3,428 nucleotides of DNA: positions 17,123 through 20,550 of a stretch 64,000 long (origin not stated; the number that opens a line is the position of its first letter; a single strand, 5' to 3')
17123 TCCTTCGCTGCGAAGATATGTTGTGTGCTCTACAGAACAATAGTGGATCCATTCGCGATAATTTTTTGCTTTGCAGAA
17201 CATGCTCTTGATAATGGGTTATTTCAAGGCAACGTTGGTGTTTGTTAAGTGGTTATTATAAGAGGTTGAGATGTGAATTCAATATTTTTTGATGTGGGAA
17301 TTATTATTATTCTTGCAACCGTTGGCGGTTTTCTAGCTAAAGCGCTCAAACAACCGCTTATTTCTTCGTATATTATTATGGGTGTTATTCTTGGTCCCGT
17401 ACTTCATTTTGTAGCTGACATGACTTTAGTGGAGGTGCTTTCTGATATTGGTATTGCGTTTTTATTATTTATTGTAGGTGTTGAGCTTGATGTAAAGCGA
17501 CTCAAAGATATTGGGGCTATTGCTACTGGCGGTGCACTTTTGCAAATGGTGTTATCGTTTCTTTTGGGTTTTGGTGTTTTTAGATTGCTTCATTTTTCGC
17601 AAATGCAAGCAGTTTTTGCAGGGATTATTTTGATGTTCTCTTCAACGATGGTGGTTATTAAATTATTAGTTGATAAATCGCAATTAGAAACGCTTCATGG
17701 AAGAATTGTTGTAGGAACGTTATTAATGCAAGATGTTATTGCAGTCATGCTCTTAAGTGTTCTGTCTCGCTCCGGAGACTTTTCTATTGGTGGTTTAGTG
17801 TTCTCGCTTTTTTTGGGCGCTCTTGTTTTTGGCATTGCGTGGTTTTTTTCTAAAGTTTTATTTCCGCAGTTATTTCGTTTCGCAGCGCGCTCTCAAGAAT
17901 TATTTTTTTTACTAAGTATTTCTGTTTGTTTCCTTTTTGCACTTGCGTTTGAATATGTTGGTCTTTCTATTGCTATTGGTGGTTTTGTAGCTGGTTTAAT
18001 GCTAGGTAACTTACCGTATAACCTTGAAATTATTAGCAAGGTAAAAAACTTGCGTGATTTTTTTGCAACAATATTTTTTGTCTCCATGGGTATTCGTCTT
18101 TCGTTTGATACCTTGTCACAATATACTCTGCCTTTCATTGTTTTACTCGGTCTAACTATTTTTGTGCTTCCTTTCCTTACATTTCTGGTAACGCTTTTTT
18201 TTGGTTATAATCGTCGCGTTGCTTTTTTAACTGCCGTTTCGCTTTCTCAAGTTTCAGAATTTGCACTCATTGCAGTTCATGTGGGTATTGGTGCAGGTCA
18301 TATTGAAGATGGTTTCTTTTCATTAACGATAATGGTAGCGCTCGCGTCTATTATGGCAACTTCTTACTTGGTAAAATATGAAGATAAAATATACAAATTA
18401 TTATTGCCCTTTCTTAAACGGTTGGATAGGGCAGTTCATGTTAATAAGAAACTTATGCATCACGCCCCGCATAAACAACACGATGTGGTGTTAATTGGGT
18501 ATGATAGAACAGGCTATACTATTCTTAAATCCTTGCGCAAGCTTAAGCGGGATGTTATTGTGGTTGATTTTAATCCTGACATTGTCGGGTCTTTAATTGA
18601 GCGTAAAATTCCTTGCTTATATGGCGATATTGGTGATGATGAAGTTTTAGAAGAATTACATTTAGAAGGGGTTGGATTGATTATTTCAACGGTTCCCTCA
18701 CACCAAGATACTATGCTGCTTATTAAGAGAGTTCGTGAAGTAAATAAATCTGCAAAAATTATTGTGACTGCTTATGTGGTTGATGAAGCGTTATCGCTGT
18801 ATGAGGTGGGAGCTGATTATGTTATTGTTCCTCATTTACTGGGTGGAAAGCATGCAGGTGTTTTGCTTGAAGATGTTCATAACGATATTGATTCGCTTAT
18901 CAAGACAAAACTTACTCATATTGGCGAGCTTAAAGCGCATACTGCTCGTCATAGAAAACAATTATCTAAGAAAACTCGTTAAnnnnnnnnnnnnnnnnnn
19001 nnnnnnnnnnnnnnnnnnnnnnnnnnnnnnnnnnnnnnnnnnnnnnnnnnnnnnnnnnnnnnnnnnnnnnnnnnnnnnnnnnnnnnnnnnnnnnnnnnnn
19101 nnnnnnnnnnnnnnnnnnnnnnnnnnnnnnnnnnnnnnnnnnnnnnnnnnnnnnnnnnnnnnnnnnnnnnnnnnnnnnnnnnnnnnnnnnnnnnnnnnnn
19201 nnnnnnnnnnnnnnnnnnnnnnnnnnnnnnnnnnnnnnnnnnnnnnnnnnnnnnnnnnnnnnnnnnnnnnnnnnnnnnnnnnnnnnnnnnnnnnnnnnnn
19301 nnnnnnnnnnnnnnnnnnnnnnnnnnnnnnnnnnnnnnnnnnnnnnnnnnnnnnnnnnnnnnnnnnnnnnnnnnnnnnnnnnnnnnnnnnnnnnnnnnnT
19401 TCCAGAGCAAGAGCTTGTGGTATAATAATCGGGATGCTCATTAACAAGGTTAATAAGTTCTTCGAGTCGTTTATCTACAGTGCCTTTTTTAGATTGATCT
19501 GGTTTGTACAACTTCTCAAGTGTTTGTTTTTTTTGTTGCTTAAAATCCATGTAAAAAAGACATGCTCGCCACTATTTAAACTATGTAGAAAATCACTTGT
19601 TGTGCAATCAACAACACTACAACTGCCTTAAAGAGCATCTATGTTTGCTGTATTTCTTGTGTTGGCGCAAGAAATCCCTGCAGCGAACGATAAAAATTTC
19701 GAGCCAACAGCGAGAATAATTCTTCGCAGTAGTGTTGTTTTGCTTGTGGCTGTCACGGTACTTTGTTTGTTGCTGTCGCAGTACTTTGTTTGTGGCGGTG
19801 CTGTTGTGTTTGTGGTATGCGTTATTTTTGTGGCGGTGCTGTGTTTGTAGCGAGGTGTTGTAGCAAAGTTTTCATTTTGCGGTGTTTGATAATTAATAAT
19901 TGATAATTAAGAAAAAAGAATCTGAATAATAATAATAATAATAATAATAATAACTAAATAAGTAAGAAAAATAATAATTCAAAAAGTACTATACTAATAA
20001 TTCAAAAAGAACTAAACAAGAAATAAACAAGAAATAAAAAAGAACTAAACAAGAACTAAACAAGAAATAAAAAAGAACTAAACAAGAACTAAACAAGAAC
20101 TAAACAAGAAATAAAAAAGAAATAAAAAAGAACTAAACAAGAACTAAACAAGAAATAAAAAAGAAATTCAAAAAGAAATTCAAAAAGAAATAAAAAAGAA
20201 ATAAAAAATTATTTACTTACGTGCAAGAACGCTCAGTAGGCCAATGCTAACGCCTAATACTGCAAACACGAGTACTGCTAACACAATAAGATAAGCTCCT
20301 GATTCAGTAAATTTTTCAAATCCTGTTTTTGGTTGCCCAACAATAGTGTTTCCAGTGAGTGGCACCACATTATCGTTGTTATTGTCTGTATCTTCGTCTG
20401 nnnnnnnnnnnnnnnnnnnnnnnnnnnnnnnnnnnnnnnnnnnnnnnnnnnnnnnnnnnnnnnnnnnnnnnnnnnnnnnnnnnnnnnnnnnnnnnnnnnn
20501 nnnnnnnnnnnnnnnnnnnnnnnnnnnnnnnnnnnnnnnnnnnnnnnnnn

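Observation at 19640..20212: Compound repeat region of about 570 nt: GT-rich degenerate repeats followed by about 25 copies of AT-rich 11-12-nt tandem units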

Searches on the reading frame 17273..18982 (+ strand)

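Call 7: search_protein_families(library=pfam, proteins=[window:17273-18982:+], max_evalue=0.01)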
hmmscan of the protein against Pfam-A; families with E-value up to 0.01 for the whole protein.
window:17273-18982:+ (569 aa): 2 families
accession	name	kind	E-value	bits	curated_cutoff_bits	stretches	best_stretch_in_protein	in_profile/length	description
PF00999.27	Na_H_Exchanger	-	4.4e-52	177.6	26.2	1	13-361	2-363/375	Sodium/hydrogen exchanger, transmembrane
PF02254.24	TrkA_N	-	9.8e-23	81.1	23.8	1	405-520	1-116/116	TrkA-N domain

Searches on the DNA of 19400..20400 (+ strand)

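Call 27: search_rna_families(source=window, start=19400, end=20400, threshold=evalue, max_evalue=1)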
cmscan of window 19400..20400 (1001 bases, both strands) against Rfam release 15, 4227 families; matches with E-value up to 1: 1.
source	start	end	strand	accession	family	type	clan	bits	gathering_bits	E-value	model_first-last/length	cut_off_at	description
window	19506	19544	-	RF01387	isrC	Gene; sRNA;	-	18.7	39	0.56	1-123/123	no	isrC Hfq binding RNA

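Call 85: search_dna_similar(query=window:19596-19900:+, collection=phages, mode=distant, max_evalue=0.01, max_rows=10)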
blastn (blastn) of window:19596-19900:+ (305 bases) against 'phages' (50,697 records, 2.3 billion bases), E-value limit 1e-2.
No match.

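Call 86: search_dna_similar(query=window:19596-19900:+, collection=plasmids, mode=distant, max_evalue=0.01, max_rows=10)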
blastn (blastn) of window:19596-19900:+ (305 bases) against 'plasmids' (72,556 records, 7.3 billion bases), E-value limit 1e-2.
No match.

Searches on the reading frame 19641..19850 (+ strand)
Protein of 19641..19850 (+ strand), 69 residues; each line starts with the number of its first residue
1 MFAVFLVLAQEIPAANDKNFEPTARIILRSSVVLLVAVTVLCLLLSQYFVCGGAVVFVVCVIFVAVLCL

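Call 39: find_homologous_proteins(query=window:19641-19847:+, max_evalue=10)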
Query window:19641-19847:+ (69 aa): 1 proteins with E <= 10 among 2 candidates.
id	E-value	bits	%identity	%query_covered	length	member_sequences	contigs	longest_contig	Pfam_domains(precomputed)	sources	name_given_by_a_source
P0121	3.5e-33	130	100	100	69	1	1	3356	-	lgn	-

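Call 51: search_protein_representatives(protein=window:19641-19847:+)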
Query: 69 residues. Proteins with E-value up to 0.001 (for the whole library): 1; up to 1e-10: 1; up to 1e-30: 1. The best 1 are listed.
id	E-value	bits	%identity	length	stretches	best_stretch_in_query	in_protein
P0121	1.1e-33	129.5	100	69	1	1-69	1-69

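Call 88: search_protein_families(library=pfam, proteins=[window:19641-19850:+], max_evalue=0.01)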
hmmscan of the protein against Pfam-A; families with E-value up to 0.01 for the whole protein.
window:19641-19850:+ (69 aa): 0 families
